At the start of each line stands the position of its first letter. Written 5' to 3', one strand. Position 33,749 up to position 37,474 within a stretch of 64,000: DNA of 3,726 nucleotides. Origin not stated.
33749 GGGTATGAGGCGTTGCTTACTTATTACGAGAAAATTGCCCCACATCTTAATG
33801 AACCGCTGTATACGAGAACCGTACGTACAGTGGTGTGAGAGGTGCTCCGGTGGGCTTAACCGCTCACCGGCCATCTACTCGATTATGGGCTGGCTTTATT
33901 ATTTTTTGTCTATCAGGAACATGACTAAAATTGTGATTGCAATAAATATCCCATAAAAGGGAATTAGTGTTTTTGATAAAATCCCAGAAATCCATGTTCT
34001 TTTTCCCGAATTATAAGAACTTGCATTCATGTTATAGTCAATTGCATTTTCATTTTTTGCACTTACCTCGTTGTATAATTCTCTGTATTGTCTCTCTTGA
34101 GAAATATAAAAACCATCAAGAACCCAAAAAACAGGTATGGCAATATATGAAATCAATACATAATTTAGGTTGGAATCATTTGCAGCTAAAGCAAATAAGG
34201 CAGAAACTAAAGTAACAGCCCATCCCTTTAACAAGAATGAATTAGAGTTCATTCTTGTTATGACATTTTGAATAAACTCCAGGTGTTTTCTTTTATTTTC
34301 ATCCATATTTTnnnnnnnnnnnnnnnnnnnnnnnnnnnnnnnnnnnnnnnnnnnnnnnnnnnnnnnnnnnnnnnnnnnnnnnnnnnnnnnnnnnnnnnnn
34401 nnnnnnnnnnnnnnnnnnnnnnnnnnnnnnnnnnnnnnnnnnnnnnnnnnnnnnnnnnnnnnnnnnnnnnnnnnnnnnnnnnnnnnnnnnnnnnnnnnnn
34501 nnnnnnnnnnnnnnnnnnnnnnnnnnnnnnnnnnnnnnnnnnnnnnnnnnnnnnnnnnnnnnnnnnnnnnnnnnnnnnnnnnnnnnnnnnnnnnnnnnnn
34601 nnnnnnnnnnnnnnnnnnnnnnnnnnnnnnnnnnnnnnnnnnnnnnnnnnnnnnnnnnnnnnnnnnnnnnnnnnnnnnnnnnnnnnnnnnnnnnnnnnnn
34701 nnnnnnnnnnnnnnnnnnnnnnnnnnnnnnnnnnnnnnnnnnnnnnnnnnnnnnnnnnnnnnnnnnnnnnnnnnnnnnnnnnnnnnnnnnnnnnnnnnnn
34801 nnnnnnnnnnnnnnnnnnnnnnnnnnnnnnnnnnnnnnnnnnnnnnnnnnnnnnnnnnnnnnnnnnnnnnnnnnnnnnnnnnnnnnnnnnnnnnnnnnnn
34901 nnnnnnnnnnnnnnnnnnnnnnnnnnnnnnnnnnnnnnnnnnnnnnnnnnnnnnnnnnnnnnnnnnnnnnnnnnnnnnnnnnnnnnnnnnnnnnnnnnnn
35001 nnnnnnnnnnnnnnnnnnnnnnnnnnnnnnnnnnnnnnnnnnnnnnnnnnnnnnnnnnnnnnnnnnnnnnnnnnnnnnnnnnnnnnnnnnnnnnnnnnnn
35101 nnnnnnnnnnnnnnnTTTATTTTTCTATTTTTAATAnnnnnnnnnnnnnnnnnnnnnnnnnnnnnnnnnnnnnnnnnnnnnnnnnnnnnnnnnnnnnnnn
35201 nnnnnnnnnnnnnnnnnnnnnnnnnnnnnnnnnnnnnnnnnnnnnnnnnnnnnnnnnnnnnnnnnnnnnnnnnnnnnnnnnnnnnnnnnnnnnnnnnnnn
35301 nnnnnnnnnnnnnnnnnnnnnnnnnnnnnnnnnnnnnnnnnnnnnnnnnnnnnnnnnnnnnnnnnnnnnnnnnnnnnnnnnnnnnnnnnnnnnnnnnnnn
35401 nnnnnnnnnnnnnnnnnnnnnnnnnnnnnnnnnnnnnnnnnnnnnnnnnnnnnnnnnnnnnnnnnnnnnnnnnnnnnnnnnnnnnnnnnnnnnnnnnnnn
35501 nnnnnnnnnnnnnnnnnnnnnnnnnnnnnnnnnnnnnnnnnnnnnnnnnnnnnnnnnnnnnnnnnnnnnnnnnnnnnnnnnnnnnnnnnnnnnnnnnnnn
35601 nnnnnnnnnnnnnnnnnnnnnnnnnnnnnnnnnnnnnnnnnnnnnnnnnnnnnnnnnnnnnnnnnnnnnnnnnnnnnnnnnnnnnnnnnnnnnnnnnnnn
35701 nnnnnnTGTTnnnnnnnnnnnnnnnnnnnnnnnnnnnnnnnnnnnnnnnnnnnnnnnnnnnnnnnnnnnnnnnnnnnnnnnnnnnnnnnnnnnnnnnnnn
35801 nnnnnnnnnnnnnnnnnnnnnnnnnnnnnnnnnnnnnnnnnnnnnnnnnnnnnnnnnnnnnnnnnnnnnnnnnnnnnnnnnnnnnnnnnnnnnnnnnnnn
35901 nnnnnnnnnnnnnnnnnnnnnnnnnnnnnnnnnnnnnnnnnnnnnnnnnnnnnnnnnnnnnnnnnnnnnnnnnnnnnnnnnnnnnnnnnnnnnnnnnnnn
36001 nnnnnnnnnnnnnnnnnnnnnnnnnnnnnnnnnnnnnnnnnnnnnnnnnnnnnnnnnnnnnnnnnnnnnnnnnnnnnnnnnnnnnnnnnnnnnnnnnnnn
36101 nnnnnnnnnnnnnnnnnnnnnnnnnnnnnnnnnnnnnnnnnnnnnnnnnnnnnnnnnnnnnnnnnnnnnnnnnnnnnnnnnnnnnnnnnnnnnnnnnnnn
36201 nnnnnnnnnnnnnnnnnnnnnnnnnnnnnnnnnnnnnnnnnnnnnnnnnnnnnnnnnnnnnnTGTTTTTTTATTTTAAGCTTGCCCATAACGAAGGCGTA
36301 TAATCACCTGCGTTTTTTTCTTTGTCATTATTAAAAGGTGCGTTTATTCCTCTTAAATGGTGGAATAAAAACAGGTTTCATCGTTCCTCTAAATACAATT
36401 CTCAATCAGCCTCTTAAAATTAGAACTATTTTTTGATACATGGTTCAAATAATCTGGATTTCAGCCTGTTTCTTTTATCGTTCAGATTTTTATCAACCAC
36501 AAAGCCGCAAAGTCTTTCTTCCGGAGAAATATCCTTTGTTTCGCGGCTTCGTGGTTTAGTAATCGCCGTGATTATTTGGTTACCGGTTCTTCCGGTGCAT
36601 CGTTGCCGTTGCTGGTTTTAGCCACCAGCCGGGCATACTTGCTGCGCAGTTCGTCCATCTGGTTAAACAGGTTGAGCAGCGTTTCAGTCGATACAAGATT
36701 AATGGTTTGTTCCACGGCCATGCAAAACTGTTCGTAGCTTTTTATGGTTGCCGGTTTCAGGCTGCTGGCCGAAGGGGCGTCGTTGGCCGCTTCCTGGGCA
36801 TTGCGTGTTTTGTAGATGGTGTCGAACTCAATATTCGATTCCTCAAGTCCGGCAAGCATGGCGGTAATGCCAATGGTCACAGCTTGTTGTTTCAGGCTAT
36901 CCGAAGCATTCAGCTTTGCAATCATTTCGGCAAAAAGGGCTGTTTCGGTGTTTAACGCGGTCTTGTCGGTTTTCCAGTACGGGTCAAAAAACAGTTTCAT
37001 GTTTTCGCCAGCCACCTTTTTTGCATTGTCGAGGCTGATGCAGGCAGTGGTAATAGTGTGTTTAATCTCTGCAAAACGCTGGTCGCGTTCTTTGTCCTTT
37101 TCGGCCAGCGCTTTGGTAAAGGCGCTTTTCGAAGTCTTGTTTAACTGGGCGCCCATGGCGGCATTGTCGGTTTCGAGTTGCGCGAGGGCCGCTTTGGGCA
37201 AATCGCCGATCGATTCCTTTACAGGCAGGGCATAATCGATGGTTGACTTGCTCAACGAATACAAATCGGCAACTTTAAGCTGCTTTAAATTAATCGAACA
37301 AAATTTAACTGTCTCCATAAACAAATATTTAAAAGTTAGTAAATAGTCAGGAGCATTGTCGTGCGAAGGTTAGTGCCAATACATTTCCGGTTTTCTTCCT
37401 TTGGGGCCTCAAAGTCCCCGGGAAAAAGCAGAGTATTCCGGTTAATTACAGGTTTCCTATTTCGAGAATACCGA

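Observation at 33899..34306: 135-aa membrane protein with a SLATT-like helix / 2TM-hairpin / helix layout as the putative effector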

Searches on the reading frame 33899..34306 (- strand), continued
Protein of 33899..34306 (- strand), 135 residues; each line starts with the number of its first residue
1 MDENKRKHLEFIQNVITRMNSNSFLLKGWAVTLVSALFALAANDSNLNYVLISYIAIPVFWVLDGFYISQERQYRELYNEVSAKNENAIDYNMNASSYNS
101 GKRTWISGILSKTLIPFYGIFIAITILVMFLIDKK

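Call 42: search_protein_families(library=pfam, proteins=[L008:2492-2902:+, L009:2501-2908:+, L010:2447-2899:+], max_evalue=10)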
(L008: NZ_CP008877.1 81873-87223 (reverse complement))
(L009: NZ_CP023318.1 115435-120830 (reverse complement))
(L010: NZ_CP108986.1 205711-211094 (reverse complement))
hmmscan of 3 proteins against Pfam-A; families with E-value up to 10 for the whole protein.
L008:2492-2902:+ (136 aa): 0 families

L009:2501-2908:+ (135 aa): 1 family
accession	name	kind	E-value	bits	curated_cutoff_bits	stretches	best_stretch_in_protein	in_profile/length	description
PF11241.13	DUF3043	-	4.6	7.7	25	1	17-83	74-138/171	Protein of unknown function (DUF3043)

L010:2447-2899:+ (150 aa): 0 families

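Call 62: search_protein_families(library=pfam, alignment_id=A2, max_evalue=1)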
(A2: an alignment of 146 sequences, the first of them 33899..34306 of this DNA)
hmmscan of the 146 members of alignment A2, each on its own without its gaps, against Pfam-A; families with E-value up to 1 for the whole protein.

A. member 1, window:33899-34306:- (135 aa): 3 families
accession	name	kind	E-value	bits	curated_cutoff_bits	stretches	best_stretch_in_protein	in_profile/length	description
PF12650.12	DUF3784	-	0.0057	17.3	28.1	0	85-134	38-92/94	Domain of unknown function (DUF3784)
PF11683.13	DUF3278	-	0.0058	17.2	26.6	1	10-96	24-113/130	Protein of unknown function (DUF3278)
PF19019.6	Phlebo_G2_C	-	0.81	9.8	25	1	91-132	112-153/171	Phlebovirus glycoprotein G2 C-terminal domain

B. families by the number of members that match (of 146 scanned): 91 families (the first 25 are shown)
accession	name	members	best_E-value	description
PF11683.13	DUF3278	53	6.3e-07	Protein of unknown function (DUF3278)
PF10028.14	DUF2270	30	1.4e-05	Predicted integral membrane protein (DUF2270)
PF05814.16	Ac76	11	0.00023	Orf76 (Ac76)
PF24838.2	8xMP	9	3.8e-05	Octameric membrane protein family (8xMP)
PF19273.5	Exportin-5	3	0.0094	Exportin-5 family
PF11241.13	DUF3043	3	0.029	Protein of unknown function (DUF3043)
PF01452.22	Rota_NSP4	2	0.047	Rotavirus non structural protein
PF14096.11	DUF4274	2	0.057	Domain of unknown function (DUF4274)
PF03821.22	Mtp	2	0.065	Golgi 4-transmembrane spanning transporter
PF10003.15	DUF2244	2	0.12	Integral membrane protein (DUF2244)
PF20226.3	DUF6585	2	0.14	Family of unknown function (DUF6585)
PF17638.7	UL42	2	0.25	HCMV UL42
PF16326.10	ABC_tran_CTD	1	3.7e-12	ABC transporter C-terminal domain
PF14197.11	Cep57_CLD_2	1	0.0013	Centrosome localisation domain of PPC89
PF24243.1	Phage_tail_C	1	0.0021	Phage tail tip domain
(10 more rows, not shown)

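Call 72: find_encoding_contigs(protein=P0001, flank=8000, max_places=2)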
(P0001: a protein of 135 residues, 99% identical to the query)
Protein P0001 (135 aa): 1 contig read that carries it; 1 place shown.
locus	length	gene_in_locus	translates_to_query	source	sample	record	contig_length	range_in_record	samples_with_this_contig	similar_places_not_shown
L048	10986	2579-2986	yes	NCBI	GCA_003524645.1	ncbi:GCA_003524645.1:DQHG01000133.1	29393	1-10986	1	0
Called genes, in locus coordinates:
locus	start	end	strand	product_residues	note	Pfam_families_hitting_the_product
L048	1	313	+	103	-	PF19775:DUF6261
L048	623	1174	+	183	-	PF08937:ThsB_TIR (faint), PF13676:TIR_2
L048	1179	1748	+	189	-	PF13676:TIR_2 (weak)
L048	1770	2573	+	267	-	-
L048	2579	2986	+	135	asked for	-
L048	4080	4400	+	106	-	PF01909:NTP_transf_2, PF18765:Polbeta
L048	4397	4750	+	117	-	PF05168:HEPN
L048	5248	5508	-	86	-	-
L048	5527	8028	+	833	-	PF05970:PIF1, PF13245:AAA_19, PF13401:AAA_22 (faint), PF13604:AAA_30, PF00570:HRDC, PF14493:HTH_40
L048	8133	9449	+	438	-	PF00696:AA_kinase, PF13840:ACT_7 (weak), PF22468:ACT_9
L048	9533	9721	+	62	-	PF00313:CSD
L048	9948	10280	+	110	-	PF05973:Gp49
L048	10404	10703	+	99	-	PF13744:HTH_37, PF13560:HTH_31 (weak), PF12844:HTH_19 (weak), PF01381:HTH_3, PF22495:HTH_92 (weak)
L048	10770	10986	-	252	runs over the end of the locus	-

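Call 73: find_encoding_contigs(protein=P0054, flank=5000, max_places=3)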
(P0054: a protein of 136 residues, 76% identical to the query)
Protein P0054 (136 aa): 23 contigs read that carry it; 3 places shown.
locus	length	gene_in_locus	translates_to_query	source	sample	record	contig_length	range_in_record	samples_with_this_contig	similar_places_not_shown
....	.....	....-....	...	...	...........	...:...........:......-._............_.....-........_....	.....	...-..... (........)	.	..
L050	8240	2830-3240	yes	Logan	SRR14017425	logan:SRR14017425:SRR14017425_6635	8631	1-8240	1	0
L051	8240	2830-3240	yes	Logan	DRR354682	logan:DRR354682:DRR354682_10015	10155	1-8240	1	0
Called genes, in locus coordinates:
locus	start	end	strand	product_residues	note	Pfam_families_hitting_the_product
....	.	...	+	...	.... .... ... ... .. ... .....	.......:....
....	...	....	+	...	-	-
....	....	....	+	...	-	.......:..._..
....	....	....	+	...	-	-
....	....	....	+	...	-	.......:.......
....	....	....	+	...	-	-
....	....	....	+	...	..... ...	-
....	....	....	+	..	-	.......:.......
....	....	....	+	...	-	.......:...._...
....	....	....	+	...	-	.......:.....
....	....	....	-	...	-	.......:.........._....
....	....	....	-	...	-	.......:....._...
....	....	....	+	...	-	-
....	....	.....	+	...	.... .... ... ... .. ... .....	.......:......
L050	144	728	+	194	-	-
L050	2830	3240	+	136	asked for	-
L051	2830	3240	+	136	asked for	-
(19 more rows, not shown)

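Call 74: find_encoding_contigs(protein=P0064, flank=5000, max_places=3)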
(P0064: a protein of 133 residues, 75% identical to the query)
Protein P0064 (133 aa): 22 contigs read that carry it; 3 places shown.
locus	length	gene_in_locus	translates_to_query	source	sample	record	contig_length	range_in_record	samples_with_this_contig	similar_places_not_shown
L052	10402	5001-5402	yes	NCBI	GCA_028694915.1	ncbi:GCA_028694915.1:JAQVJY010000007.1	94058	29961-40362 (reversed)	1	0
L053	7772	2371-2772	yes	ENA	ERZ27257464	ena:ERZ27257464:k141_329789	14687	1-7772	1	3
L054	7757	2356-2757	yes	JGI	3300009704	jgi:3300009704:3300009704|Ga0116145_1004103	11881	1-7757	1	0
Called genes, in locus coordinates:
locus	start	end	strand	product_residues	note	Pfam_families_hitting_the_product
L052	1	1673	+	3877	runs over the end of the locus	PF12733:Cadherin-like (faint), PF27200:YjaZ (faint)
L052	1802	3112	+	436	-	PF02881:SRP54_N, PF06414:Zeta_toxin (weak), PF13401:AAA_22 (weak), PF00448:SRP54, PF02978:SRP_SPB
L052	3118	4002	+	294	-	PF00763:THF_DHG_CYH, PF02882:THF_DHG_CYH_C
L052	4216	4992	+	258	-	-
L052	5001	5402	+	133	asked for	-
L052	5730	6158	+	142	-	-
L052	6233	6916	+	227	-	PF01844:HNH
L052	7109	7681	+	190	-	-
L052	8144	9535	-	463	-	PF04087:DUF389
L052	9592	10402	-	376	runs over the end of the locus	PF04055:Radical_SAM, PF06969:HemN_C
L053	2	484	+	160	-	PF02978:SRP_SPB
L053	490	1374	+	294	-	PF00763:THF_DHG_CYH, PF02882:THF_DHG_CYH_C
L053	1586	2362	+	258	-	-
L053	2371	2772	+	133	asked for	-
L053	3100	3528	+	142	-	-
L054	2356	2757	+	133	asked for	-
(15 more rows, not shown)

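Call 82: get_annotated_region(hit=H46, flank=3000)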
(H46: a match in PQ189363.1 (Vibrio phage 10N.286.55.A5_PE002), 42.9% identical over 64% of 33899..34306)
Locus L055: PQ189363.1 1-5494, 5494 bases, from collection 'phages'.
description: Vibrio phage 10N.286.55.A5_PE002, complete genome.
organism: Vibrio phage 10N.286.55.A5_PE002 (NCBI taxid 3385343)
taxonomy: Viruses; Varidnaviria; Bamfordvirae; Preplasmiviricota; Tectiliviricetes; Vinavirales
host: Vibrio cyclitrophicus 10N.286.55.A5; source: seawater; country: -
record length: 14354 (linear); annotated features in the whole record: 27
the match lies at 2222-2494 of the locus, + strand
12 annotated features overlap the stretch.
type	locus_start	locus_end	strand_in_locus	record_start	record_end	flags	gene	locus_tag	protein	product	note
CDS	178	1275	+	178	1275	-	-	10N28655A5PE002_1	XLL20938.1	hypothetical protein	Y1572_HAEIN_Putative_integrase/recombinase_HI_1572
CDS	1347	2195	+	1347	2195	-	-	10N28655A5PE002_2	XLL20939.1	hypothetical protein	Thoeris__ThsB_Global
CDS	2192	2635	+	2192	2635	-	-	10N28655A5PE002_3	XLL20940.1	hypothetical protein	-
CDS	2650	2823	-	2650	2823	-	-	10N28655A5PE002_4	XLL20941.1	hypothetical protein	-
CDS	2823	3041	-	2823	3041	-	-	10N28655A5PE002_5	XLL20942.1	hypothetical protein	-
CDS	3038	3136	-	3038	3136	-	-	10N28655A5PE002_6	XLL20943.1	hypothetical protein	-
CDS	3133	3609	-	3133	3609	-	-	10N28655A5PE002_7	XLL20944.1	hypothetical protein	head_protein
CDS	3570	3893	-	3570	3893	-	-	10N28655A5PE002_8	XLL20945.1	hypothetical protein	tail_fiber_protein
CDS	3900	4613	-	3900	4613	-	-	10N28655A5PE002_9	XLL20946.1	hypothetical protein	-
CDS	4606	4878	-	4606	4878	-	-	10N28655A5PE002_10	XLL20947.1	hypothetical protein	-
CDS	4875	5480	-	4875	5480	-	-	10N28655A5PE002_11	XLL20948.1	hypothetical protein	-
CDS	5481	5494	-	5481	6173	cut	-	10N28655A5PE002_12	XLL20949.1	hypothetical protein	GPJ_BPPM2_Uncharacterized_protein_Gp-j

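Call 84: fold_search(model_id=the predicted structure, library=viral)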
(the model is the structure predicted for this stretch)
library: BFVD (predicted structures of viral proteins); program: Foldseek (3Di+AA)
matches with E <= 10: 147; with E <= 0.001: 0
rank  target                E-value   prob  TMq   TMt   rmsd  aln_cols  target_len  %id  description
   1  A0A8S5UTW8            5.0e-01  0.69  0.44  0.15   7.5       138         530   12  Tail tape measure [Myoviridae sp. ctvxP16]
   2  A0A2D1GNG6            9.4e-01  0.41  0.38  0.31   9.4       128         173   12  (no name in the UniProt tables at hand)
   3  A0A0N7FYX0            1.0e+00  0.13  0.28  0.27  20.4       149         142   12  Uncharacterized protein [Acidianus bottle-shaped virus 2 strain ABV2]
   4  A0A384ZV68            1.2e+00  0.51  0.51  0.31  11.2       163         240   10  (no name in the UniProt tables at hand)
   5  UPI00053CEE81         1.5e+00  0.54  0.54  0.44   8.1       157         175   14  (no name look-up for this kind of identifier)
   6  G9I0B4                1.6e+00  0.21  0.39  0.13   8.9       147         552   19  Uncharacterized protein [Helicoverpa zea nudivirus 2]
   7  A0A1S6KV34            1.7e+00  0.13  0.29  0.34  13.2       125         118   14  Uncharacterized protein [Providencia phage vB_PreS_PR1]
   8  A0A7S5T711            1.9e+00  0.06  0.21  0.19  19.1       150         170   12  (no name in the UniProt tables at hand)
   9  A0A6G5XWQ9            2.8e+00  0.18  0.44  0.34   9.8       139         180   12  (no name in the UniProt tables at hand)
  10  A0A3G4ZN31            2.9e+00  0.28  0.53  0.34   6.1       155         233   12  DUF2270 domain-containing protein [Terrestrivirus sp.]
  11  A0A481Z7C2            2.9e+00  0.15  0.31  0.33   8.7       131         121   13  Uncharacterized protein [Pithovirus LCPAC304]
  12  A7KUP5                2.9e+00  0.06  0.23  0.06  21.3       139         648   12  (no name in the UniProt tables at hand)
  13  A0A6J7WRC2            3.1e+00  0.57  0.53  0.73   5.3        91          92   12  Uncharacterized protein [uncultured Caudovirales phage]
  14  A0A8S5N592            3.1e+00  0.12  0.34  0.17  10.8       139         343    9  Zinc binding domain [Myoviridae sp. ctsip2]
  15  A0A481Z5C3            3.1e+00  0.07  0.21  0.22  17.1       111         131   10  BAG domain-containing protein [Pithovirus LCPAC102]
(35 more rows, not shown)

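Call 86: search_protein_families(library=pfam, alignment_id=A2, max_evalue=0.001)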
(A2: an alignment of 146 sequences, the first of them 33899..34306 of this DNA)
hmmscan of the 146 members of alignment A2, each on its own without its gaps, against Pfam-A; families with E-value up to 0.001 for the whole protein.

A. member 1, window:33899-34306:- (135 aa): 0 families

B. families by the number of members that match (of 146 scanned): 5 families
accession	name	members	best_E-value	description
PF11683.13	DUF3278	4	6.3e-07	Protein of unknown function (DUF3278)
PF05814.16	Ac76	2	0.00023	Orf76 (Ac76)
PF16326.10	ABC_tran_CTD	1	3.7e-12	ABC transporter C-terminal domain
PF10028.14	DUF2270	1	1.4e-05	Predicted integral membrane protein (DUF2270)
PF24838.2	8xMP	1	3.8e-05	Octameric membrane protein family (8xMP)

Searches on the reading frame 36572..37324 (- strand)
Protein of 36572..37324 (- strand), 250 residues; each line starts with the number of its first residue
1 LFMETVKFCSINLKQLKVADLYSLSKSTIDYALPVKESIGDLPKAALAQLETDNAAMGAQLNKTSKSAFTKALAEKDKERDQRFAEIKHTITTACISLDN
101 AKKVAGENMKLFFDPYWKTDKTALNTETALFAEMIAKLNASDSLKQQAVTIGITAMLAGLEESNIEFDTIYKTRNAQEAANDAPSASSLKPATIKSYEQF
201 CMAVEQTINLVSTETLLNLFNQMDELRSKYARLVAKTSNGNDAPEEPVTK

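Call 3: search_protein_families(library=pfam, proteins=[window:36572-37324:-], max_evalue=1)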
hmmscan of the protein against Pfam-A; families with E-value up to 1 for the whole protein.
window:36572-37324:- (250 aa): 4 families
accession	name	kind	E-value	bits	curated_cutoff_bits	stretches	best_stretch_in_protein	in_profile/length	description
PF19775.4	DUF6261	-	3.2e-25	89.3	27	1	70-223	1-153/154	Family of unknown function (DUF6261)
PF11440.14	AGT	-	0.02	14.4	25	1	59-115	266-322/355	DNA alpha-glucosyltransferase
PF22669.2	Exo_endo_phos2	-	0.024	14.6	27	1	72-179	135-238/288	Endonuclease/Exonuclease/phosphatase family 2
PF02288.20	Dehydratase_MU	-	0.026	14.8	27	1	153-190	18-56/110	Dehydratase medium subunit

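Call 4: search_protein_families(library=padloc, proteins=[window:36572-37324:-], max_evalue=1)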
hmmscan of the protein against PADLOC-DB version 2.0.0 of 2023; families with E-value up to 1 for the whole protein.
window:36572-37324:- (250 aa): 0 families

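Call 5: search_protein_families(library=ncbifam, proteins=[window:36572-37324:-], max_evalue=1)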
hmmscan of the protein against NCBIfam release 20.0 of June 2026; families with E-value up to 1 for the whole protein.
window:36572-37324:- (250 aa): 1 family
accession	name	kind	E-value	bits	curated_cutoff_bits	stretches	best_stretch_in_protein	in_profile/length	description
NF004884.0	PRK06245.1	equivalog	0.021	13.7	209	1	19-89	93-164/340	7,8-didemethyl-8-hydroxy-5-deazariboflavin synthase subunit CofG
